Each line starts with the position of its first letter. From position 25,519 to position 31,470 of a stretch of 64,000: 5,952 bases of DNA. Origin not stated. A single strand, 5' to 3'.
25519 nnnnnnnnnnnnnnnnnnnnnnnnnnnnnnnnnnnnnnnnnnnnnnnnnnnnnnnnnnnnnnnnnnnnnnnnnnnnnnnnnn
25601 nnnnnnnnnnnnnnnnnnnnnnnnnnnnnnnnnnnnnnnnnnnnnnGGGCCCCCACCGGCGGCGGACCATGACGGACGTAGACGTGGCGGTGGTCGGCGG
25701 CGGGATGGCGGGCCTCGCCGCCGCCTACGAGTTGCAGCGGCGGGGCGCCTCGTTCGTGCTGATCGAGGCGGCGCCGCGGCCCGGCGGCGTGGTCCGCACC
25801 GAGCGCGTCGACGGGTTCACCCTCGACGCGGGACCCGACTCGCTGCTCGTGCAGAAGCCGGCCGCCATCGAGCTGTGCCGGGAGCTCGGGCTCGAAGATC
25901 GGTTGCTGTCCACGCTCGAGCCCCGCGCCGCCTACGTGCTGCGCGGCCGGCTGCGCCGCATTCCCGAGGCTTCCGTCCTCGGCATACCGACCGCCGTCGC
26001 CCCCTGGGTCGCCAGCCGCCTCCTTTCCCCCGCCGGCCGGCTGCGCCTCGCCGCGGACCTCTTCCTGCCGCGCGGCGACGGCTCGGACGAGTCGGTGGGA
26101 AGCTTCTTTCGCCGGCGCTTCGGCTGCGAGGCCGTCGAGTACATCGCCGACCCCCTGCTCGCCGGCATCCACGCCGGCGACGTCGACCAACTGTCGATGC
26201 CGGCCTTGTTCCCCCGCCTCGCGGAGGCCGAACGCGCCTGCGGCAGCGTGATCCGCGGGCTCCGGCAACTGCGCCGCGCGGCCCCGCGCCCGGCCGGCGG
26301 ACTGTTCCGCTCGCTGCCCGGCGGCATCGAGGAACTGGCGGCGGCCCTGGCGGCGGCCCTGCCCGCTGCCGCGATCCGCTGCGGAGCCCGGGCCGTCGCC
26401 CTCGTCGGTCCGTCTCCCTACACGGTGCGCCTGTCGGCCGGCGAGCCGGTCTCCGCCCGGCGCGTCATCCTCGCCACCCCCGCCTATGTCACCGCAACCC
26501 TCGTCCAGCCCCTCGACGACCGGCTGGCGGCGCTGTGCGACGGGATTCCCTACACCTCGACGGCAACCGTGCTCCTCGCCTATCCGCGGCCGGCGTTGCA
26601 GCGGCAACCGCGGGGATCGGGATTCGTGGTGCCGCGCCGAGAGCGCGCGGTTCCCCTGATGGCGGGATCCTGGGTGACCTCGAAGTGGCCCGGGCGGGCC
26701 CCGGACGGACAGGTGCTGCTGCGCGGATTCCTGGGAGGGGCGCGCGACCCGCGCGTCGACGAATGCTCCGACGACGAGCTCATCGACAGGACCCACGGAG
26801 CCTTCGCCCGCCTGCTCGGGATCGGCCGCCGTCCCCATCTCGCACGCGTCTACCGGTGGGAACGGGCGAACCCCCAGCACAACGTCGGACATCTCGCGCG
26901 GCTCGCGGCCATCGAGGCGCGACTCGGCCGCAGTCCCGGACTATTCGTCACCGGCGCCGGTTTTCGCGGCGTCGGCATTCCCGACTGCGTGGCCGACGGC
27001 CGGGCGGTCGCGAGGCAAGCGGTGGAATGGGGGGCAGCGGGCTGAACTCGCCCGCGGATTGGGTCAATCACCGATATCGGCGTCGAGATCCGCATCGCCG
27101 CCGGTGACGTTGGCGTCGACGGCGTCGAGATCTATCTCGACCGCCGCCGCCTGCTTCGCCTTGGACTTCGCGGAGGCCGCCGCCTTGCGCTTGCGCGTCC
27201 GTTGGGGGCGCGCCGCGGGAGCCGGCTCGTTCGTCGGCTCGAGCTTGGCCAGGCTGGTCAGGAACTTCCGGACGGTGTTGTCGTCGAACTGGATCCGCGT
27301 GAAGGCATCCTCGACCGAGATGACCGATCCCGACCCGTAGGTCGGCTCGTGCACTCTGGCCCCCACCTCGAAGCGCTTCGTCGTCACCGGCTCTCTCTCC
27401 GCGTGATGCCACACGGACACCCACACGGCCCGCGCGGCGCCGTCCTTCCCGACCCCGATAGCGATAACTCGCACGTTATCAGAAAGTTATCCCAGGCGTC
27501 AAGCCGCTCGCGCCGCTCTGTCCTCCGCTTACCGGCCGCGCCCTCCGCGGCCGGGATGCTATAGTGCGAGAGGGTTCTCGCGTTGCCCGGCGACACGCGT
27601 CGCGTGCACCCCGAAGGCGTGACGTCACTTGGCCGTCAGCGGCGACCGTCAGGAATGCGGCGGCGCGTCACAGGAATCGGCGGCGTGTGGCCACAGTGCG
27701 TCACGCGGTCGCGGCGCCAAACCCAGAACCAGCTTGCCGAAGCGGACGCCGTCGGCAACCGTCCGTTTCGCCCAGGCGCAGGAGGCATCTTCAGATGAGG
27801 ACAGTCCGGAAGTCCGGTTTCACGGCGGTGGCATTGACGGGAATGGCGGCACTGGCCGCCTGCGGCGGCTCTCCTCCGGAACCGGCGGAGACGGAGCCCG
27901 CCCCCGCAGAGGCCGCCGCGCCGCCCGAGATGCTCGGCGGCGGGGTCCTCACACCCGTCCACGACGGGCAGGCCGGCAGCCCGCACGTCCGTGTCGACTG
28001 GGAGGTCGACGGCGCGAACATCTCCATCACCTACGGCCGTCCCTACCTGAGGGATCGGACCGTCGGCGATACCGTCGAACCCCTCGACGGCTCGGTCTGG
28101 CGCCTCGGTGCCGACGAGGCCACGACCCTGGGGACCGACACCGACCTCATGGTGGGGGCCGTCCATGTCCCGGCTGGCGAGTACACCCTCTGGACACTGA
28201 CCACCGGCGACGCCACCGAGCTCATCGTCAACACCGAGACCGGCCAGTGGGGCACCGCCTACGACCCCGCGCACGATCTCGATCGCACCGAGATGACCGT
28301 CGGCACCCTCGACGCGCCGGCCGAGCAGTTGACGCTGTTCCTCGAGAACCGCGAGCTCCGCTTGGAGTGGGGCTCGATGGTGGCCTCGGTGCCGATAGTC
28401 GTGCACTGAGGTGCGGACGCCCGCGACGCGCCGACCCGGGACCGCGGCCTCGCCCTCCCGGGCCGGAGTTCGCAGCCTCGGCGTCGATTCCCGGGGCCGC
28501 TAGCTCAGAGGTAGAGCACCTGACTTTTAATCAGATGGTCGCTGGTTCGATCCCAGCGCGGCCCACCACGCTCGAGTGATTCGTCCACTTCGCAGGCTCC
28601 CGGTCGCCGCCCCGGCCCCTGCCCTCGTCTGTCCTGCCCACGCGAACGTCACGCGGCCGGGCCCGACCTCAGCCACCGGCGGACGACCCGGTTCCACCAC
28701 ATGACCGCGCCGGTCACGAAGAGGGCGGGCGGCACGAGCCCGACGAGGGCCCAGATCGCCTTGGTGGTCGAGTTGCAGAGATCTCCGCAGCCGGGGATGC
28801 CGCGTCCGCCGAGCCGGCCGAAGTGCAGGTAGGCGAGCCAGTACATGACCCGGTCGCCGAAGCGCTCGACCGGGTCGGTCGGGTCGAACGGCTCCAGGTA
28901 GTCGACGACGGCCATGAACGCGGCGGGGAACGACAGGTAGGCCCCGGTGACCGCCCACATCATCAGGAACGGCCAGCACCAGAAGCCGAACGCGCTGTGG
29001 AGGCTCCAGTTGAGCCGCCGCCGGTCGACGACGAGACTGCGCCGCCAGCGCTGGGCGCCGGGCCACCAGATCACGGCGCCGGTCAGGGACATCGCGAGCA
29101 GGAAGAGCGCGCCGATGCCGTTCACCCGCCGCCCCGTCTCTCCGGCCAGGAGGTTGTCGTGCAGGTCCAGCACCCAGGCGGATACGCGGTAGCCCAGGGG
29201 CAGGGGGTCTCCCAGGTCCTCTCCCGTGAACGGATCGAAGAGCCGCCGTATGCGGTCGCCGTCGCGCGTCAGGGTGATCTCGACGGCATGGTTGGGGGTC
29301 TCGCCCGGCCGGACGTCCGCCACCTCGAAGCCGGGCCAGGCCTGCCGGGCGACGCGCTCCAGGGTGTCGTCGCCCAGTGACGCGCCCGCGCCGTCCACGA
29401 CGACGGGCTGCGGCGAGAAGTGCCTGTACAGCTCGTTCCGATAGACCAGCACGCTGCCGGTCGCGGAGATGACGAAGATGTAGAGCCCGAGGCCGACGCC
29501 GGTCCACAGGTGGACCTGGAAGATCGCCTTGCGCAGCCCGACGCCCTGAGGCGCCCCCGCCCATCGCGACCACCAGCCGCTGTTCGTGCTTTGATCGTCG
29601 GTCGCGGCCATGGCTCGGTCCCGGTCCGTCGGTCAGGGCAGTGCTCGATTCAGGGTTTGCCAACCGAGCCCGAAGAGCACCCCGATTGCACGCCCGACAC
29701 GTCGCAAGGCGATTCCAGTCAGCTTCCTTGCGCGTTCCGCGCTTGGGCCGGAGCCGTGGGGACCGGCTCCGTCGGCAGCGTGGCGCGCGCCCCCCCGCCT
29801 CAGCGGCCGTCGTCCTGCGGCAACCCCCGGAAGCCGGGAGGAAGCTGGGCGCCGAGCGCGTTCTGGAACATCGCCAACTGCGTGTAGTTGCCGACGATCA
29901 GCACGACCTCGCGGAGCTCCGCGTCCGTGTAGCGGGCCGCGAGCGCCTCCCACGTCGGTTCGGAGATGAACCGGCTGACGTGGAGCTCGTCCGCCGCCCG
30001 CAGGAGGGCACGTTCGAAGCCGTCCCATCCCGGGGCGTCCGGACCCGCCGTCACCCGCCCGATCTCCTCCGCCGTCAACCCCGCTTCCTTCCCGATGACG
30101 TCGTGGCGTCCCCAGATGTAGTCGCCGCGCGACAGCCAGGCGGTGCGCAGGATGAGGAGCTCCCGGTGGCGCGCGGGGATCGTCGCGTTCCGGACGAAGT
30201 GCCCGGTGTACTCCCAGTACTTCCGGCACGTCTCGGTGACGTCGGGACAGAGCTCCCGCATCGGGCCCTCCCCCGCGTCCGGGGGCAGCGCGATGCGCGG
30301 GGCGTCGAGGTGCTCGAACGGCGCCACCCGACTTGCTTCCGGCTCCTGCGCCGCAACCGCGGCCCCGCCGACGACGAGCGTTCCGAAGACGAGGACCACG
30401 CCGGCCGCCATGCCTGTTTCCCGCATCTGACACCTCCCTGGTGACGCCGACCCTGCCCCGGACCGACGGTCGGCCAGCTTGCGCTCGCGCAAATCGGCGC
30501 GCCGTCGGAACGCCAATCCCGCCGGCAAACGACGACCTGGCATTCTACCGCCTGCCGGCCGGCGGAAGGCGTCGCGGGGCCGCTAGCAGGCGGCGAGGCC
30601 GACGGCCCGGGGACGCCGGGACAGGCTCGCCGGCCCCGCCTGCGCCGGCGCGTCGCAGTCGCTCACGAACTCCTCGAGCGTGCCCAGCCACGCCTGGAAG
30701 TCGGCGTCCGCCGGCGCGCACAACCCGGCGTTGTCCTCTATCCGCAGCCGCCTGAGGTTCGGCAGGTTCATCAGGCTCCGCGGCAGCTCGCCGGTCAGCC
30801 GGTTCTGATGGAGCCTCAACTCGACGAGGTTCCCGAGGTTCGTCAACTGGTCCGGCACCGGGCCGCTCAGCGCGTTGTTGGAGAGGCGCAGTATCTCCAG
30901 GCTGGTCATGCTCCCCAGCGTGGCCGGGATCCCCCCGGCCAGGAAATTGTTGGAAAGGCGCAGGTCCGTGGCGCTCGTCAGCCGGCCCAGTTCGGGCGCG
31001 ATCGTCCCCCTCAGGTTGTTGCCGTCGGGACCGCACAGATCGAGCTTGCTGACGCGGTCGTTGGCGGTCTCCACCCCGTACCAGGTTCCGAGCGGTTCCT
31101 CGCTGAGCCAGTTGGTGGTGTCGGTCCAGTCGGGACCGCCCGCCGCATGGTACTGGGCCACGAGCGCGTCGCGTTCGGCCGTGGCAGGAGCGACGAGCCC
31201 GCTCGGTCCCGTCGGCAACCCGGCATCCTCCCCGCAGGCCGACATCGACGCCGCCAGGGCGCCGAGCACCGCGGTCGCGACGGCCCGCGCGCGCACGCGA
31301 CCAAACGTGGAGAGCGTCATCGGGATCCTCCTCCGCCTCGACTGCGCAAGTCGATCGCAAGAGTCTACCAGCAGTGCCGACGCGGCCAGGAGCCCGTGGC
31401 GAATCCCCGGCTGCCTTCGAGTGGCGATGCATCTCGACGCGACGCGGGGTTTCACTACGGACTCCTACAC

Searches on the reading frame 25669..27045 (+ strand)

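Call 70: search_protein_families(library=pfam, max_evalue=0.000001, proteins=[window:25669-27045:+])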
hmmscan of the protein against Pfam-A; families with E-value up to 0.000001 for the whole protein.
window:25669-27045:+ (458 aa): 5 families
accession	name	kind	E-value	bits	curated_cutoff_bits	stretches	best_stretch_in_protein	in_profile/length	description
PF01593.30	Amino_oxidase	-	2.3e-57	195.7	19.8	1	13-450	1-441/443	Flavin containing amine oxidoreductase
PF13450.12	NAD_binding_8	-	4.9e-16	59.2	21.9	1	8-73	1-68/68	NAD(P)-binding Rossmann-like domain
PF01266.30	DAO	-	2.5e-11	44.1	27.9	1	5-40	1-37/353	FAD dependent oxidoreductase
PF12831.13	FAD_oxidored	-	2.4e-08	34.2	27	1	5-46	1-42/416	FAD dependent oxidoreductase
PF00890.30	FAD_binding_2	-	2e-07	31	20.4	1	5-39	1-35/414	FAD binding domain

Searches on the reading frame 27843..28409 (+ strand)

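Call 71: search_protein_families(library=pfam, max_evalue=0.000001, proteins=[window:27843-28409:+])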
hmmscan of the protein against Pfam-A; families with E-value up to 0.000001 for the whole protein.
window:27843-28409:+ (188 aa): 1 family
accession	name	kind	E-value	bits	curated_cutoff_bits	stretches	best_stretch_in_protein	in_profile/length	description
PF11138.13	DUF2911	-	5.3e-33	114.3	27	1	46-185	1-145/145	Protein of unknown function (DUF2911)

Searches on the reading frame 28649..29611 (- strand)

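Call 71: search_protein_families(library=pfam, max_evalue=0.000001, proteins=[window:28649-29611:-])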
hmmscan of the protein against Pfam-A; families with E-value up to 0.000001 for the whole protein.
window:28649-29611:- (320 aa): 1 family
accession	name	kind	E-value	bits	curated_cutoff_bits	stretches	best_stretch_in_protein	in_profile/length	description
PF03929.21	PepSY_TM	-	3.3e-49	168.7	28.8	2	31-238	1-214/295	PepSY-associated TM region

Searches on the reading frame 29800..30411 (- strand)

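Call 71: search_protein_families(library=pfam, max_evalue=0.000001, proteins=[window:29800-30411:-])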
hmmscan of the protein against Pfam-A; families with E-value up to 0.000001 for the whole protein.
window:29800-30411:- (203 aa): 1 family
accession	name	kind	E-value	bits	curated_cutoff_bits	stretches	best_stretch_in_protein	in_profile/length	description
PF02627.25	CMD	-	7.7e-09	35.9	23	1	65-142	7-84/84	Carboxymuconolactone decarboxylase family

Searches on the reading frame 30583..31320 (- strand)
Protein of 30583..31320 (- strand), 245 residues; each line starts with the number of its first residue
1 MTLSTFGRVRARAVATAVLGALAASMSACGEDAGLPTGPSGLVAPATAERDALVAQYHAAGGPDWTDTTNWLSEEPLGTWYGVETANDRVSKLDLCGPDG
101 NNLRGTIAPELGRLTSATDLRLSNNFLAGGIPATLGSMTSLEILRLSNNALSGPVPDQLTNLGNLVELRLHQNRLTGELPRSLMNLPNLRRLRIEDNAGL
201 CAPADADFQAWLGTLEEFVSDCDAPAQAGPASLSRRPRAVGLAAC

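Call 71: search_protein_families(library=pfam, max_evalue=0.000001, proteins=[window:30583-31320:-])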
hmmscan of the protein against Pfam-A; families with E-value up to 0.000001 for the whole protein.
window:30583-31320:- (245 aa): 3 families
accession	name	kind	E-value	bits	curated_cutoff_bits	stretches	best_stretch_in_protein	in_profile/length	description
PF13855.12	LRR_8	-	5.1e-12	45.8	27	1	140-197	2-59/61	Leucine rich repeat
PF00560.39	LRR_1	-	2.5e-10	38.9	20.6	0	140-162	1-23/23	Leucine Rich Repeat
PF12799.13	LRR_4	-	5e-09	36.6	27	0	120-151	6-36/44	Leucine Rich repeats (2 copies)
